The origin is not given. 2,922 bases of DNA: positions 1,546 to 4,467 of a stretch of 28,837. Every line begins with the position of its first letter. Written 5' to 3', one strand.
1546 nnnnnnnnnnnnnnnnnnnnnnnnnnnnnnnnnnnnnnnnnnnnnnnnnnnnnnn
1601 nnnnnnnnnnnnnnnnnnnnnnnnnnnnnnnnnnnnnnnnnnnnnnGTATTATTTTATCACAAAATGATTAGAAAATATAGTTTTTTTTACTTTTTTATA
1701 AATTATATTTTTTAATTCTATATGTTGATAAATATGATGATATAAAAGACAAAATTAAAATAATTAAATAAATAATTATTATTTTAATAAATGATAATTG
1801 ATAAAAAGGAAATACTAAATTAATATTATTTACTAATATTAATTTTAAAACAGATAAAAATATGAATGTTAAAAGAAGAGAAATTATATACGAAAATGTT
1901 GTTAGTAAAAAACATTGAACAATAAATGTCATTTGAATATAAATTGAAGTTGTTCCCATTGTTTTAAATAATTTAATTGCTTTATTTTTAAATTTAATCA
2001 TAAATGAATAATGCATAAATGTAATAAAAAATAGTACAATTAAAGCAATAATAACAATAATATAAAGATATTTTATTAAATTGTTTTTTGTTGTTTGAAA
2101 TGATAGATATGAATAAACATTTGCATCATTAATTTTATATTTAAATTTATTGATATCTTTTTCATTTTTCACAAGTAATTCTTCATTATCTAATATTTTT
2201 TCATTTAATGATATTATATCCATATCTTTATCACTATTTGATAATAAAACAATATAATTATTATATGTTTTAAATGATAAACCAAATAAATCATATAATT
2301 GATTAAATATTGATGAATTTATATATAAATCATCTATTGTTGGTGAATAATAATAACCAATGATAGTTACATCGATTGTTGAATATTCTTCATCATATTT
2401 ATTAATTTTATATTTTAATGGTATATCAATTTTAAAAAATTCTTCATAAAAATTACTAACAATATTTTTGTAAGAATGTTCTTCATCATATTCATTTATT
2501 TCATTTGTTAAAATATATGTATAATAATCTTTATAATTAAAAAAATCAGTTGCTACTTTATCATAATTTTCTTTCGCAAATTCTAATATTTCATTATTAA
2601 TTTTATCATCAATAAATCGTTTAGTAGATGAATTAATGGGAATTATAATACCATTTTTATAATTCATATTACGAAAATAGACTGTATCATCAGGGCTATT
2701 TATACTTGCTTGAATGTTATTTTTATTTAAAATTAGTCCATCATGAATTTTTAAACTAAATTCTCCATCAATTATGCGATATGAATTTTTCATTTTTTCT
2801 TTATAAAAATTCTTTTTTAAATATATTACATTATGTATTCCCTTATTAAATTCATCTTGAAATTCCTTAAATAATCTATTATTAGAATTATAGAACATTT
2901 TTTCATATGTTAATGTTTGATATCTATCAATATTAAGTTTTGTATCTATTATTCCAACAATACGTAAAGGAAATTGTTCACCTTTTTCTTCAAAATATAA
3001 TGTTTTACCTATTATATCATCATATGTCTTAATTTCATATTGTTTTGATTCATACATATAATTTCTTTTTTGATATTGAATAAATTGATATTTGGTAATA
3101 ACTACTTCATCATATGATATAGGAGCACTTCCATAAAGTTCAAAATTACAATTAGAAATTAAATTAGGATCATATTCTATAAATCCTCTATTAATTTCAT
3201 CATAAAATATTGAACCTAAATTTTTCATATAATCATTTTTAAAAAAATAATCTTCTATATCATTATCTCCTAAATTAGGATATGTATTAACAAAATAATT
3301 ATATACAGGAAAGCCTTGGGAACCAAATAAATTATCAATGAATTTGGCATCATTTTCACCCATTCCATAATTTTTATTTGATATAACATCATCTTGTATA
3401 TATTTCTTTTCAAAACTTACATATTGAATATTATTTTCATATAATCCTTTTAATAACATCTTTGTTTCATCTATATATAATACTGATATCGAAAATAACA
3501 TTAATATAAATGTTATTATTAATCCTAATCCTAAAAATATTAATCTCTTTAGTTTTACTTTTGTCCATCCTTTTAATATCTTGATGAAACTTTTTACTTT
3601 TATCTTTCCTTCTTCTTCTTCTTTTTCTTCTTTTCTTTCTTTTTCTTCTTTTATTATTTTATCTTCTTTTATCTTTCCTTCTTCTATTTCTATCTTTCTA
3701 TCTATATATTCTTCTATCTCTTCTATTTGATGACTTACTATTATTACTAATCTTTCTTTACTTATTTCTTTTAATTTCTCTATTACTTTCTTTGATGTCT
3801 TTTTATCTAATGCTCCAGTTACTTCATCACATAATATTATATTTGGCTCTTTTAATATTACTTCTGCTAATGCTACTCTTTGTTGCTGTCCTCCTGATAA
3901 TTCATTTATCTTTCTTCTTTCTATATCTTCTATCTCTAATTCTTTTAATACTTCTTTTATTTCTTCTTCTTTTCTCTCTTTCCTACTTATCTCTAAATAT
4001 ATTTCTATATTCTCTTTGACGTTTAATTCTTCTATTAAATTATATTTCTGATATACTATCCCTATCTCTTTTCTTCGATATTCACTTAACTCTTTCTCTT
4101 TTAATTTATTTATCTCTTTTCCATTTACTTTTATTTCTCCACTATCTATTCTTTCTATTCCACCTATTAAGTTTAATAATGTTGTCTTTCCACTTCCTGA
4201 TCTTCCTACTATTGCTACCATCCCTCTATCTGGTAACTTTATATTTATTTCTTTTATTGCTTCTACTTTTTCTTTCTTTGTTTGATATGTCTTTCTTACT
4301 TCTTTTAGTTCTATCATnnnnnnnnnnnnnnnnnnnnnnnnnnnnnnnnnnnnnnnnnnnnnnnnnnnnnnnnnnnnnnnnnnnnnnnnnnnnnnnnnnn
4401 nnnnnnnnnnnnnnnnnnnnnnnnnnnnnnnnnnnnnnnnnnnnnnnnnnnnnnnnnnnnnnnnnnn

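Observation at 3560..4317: ATPase modules of three MacB-like paralogs have a distinct codon-usage and strand-composition signature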

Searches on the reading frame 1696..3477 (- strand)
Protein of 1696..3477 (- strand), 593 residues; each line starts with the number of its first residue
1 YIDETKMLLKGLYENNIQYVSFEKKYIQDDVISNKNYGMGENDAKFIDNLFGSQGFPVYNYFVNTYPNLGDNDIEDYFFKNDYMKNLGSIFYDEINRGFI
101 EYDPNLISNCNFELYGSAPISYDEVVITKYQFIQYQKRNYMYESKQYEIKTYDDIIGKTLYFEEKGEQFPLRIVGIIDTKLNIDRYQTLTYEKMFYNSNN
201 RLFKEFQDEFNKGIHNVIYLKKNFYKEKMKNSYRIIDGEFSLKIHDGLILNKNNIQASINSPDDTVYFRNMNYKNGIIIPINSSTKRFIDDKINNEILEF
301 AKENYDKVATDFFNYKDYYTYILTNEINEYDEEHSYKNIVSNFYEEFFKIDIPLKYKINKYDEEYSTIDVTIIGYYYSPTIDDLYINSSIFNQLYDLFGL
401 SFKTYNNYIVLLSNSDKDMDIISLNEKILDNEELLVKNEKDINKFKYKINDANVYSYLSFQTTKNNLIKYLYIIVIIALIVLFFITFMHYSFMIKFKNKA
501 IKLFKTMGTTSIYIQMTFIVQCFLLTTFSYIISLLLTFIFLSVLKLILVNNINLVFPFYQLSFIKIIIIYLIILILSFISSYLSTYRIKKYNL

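Call 35: find_homologous_proteins(query=window:1696-3477:-)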
Query window:1696-3477:- (593 aa): 2 proteins with E <= 0.001 among 8000 candidates.
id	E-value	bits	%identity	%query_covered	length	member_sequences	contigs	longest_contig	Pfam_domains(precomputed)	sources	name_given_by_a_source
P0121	9.0e-271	918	100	71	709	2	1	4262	PF00005.34,PF02463.26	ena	-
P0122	4.1e-5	41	31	22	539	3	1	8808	PF02687.28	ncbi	-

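Call 37: find_encoding_contigs(protein=P0121, flank=10000, max_places=6)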
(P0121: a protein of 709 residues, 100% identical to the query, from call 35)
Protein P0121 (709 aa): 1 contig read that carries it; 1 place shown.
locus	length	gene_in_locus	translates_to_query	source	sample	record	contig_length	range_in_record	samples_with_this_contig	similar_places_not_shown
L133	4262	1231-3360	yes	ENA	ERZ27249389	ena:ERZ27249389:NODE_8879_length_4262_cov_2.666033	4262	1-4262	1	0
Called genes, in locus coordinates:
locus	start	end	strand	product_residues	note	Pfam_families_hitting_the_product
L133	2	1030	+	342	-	?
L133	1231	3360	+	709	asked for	PF00005:ABC_tran, PF02463:SMC_N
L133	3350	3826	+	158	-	PF02687:FtsX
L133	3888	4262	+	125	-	?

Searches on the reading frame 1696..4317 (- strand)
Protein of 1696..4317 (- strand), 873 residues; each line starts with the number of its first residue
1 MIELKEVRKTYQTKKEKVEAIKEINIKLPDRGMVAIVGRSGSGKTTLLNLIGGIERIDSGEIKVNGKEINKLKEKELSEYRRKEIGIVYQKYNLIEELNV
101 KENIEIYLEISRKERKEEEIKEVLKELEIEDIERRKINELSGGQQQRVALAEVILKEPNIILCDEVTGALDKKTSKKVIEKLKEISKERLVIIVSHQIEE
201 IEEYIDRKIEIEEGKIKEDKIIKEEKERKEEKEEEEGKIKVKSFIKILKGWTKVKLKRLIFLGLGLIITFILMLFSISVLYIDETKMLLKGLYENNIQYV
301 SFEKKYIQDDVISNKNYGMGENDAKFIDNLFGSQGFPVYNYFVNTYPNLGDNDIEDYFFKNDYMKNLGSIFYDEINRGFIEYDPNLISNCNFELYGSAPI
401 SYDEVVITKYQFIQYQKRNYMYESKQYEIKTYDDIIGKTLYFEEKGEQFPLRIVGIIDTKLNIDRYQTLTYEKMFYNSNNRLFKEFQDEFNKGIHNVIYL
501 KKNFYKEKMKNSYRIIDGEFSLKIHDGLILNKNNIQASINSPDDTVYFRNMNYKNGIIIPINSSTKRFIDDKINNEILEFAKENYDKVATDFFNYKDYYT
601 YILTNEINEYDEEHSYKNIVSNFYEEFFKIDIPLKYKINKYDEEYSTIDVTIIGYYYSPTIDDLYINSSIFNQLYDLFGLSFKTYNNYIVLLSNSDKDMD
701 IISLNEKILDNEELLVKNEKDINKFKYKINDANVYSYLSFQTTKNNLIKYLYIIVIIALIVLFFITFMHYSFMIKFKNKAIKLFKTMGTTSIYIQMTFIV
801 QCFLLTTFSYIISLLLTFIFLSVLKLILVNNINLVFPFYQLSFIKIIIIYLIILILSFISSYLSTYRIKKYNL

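Call 8: search_protein_families(library=pfam, proteins=[window:1696-4317:-])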
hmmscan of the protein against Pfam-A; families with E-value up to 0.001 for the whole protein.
window:1696-4317:- (873 aa): 4 families
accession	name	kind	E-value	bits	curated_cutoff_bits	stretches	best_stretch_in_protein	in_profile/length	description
PF00005.33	ABC_tran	-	1.9e-34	119.6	25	1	22-167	2-136/137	ABC transporter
PF02463.25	SMC_N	-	5.5e-09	36.2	40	1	29-210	22-210/220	RecF/RecN/SMC N terminal domain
PF02687.27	FtsX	-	3.9e-07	30.6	25.5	1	753-872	2-119/120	FtsX-like permease C-terminal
PF03193.22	RsgA_GTPase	-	0.0006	20.1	30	1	10-63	86-138/174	RsgA GTPase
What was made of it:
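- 1696..4317 (-): macA: full-length MacB-type gene (NBD, TM1, ~460-aa extracytoplasmic domain, TM2-4 of the FtsX type), 873 aa. Pfam ABC_tran 1.9e-34 and FtsX 3.9e-7 (call 8).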

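Call 11: find_encoding_contigs(protein=window:1696-4317:-, flank=10000, max_places=6)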
Protein window:1696-4317:- (873 aa): no gene with exactly this product is on record in the collection.

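Call 66: list_cluster_members(proteins=[P0269, window:1696-4317:-, window:11743-14382:-, window:14391-17105:-, P0121, P0270, P0006])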
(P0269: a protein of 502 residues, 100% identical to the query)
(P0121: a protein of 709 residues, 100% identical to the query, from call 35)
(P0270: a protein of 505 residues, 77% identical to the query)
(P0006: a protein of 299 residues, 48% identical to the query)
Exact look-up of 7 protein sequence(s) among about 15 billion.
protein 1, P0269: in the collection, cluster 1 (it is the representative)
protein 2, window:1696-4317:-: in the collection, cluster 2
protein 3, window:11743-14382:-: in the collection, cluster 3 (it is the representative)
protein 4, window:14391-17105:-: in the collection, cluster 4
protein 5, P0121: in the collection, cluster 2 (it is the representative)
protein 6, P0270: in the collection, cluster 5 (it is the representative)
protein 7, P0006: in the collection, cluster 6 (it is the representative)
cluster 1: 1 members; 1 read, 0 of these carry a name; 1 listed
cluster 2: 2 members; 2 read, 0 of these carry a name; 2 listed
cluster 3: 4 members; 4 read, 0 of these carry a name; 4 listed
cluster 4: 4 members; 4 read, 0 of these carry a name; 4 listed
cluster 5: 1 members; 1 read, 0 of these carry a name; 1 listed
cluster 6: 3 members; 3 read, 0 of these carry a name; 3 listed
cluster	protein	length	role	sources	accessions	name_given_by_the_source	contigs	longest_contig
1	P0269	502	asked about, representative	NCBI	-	-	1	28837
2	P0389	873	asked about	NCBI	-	-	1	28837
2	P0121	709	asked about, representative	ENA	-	-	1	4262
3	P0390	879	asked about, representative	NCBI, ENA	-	-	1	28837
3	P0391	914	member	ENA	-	-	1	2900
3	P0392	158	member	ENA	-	-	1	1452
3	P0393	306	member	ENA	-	-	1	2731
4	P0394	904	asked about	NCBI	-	-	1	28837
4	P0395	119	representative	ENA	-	-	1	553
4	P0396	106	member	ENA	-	-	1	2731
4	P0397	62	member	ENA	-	-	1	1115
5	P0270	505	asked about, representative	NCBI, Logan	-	-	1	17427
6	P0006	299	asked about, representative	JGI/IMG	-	-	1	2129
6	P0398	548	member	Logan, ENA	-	-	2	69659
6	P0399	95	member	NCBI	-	-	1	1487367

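Call 72: search_solved_structures(query=window:1696-4317:-, max_evalue=1e-20)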
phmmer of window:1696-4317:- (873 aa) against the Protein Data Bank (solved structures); distinct sequences matched with E-value up to 1e-20: 170 (the best 60 are shown).
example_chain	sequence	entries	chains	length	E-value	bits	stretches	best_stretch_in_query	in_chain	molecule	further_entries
7tcg_B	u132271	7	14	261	1.4e-45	159.1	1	2-216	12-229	Bacitracin export ATP-binding protein BceA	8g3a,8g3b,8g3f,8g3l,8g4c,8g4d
8s5g_B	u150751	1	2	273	1.6e-45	158.9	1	2-216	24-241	Bacitracin export ATP-binding protein BceA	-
7tch_B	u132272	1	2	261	3.4e-45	157.8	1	2-216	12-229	Bacitracin export ATP-binding protein BceA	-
1f3o_A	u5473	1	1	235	8.1e-43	150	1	1-221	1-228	HYPOTHETICAL ABC TRANSPORTER ATP-BINDING PROTEIN MJ0796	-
1l2t_A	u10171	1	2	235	1.6e-42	149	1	1-221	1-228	Hypothetical ABC transporter ATP-binding protein MJ0796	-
5xu1_A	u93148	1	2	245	1.7e-42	148.9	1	1-221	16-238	ABC transporter ATP-binding protein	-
3tif_A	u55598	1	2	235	1.6e-41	145.7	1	1-221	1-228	Uncharacterized ABC transporter ATP-binding protein MJ0796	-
8s7v_K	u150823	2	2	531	2.8e-40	141.6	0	2-233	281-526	Glycine betaine/carnitine/choline transport ATP-binding protein OpuCA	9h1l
7zk9_A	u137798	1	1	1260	3.7e-40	141.1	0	17-219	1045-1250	ATP-dependent translocase ABCB1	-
7zk8_A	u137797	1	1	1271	4.4e-40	140.9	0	17-219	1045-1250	ATP-dependent translocase ABCB1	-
7zka_A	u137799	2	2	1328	5e-40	140.7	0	17-219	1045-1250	ATP-dependent translocase ABCB1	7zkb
7zk4_A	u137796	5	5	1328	5.1e-40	140.7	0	17-219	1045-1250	ATP-dependent translocase ABCB1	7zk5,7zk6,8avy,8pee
6q81_A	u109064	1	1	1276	1.3e-39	139.4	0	17-219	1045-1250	P-glycoprotein (ABCB1)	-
5kpi_A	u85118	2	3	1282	1.3e-39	139.3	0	17-219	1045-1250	Multidrug resistance protein 1A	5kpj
4m2s_A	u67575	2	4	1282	1.3e-39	139.3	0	17-219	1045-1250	Multidrug resistance protein 1A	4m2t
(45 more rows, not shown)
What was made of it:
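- On MacB-type (type VII) ABC transporter: The best solved matches are BceA, MJ0796 and MacB (call 72).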
